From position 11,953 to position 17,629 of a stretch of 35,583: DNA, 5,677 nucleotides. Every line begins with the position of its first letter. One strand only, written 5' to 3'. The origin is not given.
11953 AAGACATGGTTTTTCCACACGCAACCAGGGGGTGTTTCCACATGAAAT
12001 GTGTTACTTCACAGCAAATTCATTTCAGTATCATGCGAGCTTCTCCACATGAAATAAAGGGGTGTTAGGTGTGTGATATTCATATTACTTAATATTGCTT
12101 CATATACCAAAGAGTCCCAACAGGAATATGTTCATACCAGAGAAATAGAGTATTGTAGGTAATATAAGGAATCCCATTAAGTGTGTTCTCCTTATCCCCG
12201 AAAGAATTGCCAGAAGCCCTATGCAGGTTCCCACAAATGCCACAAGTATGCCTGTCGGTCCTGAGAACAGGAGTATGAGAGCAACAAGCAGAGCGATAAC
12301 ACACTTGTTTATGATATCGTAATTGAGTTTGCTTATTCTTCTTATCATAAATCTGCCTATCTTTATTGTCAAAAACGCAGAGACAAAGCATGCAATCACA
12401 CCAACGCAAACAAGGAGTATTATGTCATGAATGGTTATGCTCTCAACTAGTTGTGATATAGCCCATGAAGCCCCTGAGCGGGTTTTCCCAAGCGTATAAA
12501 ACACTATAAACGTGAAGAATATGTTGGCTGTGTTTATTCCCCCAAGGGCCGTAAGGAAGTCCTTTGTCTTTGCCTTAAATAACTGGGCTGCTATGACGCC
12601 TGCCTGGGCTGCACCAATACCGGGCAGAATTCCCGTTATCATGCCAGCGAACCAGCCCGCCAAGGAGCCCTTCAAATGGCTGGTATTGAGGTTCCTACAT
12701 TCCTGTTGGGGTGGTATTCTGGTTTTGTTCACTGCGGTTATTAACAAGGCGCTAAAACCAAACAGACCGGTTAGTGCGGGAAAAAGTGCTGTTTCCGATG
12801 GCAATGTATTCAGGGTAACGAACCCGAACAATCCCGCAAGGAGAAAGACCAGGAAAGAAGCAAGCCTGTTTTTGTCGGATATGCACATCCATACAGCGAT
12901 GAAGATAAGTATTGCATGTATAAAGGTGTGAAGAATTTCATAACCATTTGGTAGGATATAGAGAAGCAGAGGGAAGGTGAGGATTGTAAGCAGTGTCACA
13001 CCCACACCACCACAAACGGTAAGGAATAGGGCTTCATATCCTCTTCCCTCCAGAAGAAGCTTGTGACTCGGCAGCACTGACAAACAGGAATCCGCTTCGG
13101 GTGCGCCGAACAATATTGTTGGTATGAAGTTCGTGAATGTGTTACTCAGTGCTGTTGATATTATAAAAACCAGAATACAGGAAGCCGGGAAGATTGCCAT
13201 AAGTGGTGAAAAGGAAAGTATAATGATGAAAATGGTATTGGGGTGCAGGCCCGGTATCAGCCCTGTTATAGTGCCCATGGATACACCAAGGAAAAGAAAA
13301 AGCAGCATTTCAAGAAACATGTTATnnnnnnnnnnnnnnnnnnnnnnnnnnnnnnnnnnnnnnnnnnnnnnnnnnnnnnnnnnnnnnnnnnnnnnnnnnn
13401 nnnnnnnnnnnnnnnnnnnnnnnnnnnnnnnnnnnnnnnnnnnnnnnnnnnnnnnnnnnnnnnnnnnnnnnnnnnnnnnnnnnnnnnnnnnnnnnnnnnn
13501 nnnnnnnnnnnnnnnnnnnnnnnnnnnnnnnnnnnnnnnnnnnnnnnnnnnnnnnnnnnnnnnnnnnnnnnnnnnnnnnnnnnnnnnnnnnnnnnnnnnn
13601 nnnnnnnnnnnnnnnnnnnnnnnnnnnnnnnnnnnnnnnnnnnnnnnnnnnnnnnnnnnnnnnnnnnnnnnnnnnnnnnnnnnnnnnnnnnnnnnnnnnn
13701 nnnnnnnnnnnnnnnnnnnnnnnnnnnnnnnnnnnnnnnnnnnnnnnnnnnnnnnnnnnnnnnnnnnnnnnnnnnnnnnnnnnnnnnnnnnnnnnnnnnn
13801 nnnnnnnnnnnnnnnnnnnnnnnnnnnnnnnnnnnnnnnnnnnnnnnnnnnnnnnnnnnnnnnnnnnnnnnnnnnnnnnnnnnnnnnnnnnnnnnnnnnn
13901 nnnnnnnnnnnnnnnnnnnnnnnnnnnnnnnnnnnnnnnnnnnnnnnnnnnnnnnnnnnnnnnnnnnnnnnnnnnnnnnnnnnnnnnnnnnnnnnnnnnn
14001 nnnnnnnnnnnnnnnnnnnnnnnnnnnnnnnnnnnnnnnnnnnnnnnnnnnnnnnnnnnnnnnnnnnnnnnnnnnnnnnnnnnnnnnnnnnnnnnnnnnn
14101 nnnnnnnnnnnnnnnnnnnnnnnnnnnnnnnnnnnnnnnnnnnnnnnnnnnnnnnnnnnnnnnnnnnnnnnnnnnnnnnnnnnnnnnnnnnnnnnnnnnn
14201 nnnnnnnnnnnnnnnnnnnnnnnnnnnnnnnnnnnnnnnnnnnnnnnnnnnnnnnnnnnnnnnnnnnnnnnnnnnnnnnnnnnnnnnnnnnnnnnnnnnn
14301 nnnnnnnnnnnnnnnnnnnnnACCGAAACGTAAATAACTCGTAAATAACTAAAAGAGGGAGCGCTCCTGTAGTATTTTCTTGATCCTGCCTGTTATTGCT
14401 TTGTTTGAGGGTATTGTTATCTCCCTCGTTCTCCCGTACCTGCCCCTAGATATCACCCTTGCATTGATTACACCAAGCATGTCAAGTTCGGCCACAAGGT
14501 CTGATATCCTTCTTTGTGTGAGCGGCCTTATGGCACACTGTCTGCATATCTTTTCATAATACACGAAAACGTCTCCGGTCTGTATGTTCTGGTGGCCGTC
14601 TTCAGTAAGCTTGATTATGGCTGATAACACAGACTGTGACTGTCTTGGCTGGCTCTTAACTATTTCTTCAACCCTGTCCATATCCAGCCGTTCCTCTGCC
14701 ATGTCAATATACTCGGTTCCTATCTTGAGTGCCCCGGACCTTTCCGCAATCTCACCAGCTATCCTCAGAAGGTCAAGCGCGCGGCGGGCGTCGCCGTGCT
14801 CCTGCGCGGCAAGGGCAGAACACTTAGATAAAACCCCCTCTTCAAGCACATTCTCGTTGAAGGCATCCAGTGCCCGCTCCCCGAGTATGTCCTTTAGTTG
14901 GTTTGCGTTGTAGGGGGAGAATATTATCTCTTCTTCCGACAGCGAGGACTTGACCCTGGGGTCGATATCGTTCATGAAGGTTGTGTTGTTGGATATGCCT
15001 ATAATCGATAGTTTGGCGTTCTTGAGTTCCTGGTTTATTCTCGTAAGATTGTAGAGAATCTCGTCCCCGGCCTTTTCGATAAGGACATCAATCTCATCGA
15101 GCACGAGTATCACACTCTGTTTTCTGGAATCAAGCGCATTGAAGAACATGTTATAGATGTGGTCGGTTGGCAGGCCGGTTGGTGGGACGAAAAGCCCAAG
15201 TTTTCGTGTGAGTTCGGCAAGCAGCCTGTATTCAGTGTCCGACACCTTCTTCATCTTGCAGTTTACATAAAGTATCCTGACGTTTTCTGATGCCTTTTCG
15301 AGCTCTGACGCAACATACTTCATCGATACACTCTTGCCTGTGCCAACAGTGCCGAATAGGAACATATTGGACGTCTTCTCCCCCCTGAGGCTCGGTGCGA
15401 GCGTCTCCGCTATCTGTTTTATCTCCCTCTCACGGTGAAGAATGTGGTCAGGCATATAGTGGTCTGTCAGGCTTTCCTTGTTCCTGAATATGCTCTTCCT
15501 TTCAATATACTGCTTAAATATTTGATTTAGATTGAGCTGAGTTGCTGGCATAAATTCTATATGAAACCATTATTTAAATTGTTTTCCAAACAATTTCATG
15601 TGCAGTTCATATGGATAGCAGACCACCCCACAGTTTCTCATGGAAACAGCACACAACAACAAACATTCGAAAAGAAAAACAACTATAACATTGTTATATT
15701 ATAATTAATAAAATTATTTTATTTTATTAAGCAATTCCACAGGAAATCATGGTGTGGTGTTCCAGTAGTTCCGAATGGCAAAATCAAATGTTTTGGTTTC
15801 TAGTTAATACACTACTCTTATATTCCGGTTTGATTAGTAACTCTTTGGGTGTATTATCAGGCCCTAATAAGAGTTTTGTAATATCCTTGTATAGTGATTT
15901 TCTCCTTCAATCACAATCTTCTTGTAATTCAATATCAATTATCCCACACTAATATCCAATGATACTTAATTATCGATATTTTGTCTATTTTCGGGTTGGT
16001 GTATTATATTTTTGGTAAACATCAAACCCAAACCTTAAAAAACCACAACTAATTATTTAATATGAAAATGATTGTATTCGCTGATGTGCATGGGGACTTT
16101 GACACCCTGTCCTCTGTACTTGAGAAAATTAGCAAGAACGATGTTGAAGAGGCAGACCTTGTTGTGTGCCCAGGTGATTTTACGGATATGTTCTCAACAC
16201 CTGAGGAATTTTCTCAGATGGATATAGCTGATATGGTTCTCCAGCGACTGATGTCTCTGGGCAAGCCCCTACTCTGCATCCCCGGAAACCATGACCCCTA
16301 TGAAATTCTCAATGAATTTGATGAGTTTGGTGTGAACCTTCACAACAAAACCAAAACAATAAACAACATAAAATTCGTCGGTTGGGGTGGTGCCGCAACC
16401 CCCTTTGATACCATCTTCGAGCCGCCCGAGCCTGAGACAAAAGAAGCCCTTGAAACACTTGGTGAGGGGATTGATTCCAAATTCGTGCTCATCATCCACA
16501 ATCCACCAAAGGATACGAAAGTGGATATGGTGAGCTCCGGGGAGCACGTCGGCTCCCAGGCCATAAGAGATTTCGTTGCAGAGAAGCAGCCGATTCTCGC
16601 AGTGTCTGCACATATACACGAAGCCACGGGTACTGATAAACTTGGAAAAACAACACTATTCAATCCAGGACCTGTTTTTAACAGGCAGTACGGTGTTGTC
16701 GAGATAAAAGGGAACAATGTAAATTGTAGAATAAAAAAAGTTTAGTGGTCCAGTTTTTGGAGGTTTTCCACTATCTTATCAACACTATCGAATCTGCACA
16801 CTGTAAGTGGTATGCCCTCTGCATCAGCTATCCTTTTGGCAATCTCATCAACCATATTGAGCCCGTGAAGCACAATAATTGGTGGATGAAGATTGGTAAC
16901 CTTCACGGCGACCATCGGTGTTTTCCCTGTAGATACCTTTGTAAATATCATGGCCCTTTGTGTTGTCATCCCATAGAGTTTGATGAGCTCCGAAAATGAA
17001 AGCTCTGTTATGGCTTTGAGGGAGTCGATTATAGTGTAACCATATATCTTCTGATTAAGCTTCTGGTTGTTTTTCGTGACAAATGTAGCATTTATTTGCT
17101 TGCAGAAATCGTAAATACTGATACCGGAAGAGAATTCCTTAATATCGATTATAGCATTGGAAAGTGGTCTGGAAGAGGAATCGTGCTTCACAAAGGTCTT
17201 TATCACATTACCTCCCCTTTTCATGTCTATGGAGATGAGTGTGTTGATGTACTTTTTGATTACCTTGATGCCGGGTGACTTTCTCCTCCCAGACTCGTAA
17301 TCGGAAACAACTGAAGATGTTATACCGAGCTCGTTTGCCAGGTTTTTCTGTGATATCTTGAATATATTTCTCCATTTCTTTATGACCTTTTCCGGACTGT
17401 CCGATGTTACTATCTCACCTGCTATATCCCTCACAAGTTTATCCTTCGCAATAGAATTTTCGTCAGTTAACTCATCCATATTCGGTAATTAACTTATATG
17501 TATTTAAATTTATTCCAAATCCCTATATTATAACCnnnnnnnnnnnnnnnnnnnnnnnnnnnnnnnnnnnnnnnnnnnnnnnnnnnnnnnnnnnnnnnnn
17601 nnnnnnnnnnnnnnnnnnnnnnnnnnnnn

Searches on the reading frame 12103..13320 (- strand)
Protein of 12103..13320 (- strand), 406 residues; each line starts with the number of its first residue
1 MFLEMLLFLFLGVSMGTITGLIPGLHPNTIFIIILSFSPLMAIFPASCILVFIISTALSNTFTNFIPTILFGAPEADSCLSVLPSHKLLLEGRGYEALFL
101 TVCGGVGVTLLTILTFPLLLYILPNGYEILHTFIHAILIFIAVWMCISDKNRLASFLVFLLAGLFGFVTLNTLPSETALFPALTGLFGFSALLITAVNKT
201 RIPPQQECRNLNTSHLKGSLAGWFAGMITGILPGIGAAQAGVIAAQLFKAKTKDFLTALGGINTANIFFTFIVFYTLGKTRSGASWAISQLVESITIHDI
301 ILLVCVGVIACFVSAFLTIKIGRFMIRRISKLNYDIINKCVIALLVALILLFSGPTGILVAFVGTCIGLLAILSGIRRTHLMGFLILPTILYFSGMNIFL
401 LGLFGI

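Call 53: search_protein_families(library=pfam, proteins=[window:12103-13320:-], max_evalue=0.001)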
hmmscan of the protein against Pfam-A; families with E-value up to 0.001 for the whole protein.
window:12103-13320:- (406 aa): 1 family
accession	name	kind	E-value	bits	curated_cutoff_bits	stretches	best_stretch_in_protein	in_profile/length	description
PF01970.21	TctA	-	2e-50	172.1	28.9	1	6-382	1-422/423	Tripartite tricarboxylate transporter TctA family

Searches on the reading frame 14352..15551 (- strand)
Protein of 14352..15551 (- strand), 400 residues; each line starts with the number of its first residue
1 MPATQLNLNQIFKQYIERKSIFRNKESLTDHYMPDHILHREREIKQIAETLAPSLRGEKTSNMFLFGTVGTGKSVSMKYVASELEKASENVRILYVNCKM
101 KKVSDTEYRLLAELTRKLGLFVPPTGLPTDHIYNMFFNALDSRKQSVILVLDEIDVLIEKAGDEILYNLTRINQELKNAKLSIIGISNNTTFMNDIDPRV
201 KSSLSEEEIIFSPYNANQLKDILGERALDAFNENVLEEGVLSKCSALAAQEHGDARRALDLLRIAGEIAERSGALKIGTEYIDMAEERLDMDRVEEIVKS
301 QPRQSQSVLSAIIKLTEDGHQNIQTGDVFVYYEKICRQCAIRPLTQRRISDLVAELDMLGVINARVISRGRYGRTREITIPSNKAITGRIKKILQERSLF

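Call 66: search_protein_families(library=pfam, proteins=[window:14352-15551:-], max_evalue=0.0001)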
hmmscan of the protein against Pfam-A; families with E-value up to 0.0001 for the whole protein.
window:14352-15551:- (400 aa): 8 families
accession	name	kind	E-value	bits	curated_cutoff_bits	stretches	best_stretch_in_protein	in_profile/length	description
PF09079.17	Cdc6_C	-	1.5e-25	89.4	25.1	1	297-382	2-88/96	CDC6, C terminal winged helix domain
PF22703.2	Cdc6_lid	-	7e-23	80.7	27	1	220-287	1-68/68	Cdc6 AAA+ ATPase-type lid domain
PF13401.12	AAA_22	-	2.8e-11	44.3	27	1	61-185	6-122/130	AAA domain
PF13191.12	AAA_16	-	2.8e-08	34.9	32.6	1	39-172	4-158/167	AAA ATPase domain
PF00004.35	AAA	-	5.1e-08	33.9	21.2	1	63-207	1-125/131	ATPase family associated with various cellular activities (AAA)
PF01637.24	ATPase_2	-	8.8e-08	32.7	33.2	1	39-181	3-148/225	ATPase domain predominantly from Archaea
PF05673.19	DUF815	-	9.5e-06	25.4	23.8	1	33-99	26-90/249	Protein of unknown function (DUF815)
PF24883.2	NPHP3_N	-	3.1e-05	24.7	24.8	0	59-120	21-81/164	Nephrocystin 3, N-terminal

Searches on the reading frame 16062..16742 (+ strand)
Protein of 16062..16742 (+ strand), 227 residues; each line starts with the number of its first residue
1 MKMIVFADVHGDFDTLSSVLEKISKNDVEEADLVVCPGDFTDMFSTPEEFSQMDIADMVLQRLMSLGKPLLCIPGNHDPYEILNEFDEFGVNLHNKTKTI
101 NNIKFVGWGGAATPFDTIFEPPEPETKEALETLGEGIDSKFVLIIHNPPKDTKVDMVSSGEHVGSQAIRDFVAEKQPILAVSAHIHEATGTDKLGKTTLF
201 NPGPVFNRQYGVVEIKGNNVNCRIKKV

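Call 66: search_protein_families(library=pfam, proteins=[window:16062-16742:+], max_evalue=0.0001)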
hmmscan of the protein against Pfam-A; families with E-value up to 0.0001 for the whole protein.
window:16062-16742:+ (227 aa): 3 families
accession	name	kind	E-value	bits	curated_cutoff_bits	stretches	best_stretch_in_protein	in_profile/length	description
PF00149.33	Metallophos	-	2e-18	68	21.5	1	1-187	1-190/191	Calcineurin-like phosphoesterase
PF14582.11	Metallophos_3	-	2.1e-15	57.2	28.2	1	2-221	7-255/259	Metallophosphoesterase, calcineurin superfamily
PF12850.12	Metallophos_2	-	2.2e-10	41.2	27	1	1-208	1-138/154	Calcineurin-like phosphoesterase superfamily domain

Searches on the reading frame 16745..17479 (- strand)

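Call 66: search_protein_families(library=pfam, proteins=[window:16745-17479:-], max_evalue=0.0001)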
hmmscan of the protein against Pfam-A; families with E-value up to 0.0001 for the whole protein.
window:16745-17479:- (245 aa): 2 families
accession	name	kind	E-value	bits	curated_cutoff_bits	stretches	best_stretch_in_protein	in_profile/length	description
PF01381.28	HTH_3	-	1.1e-08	35.4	23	1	33-81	1-48/55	Helix-turn-helix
PF12844.13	HTH_19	-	1e-05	25.8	30.2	1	33-81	4-51/64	Helix-turn-helix domain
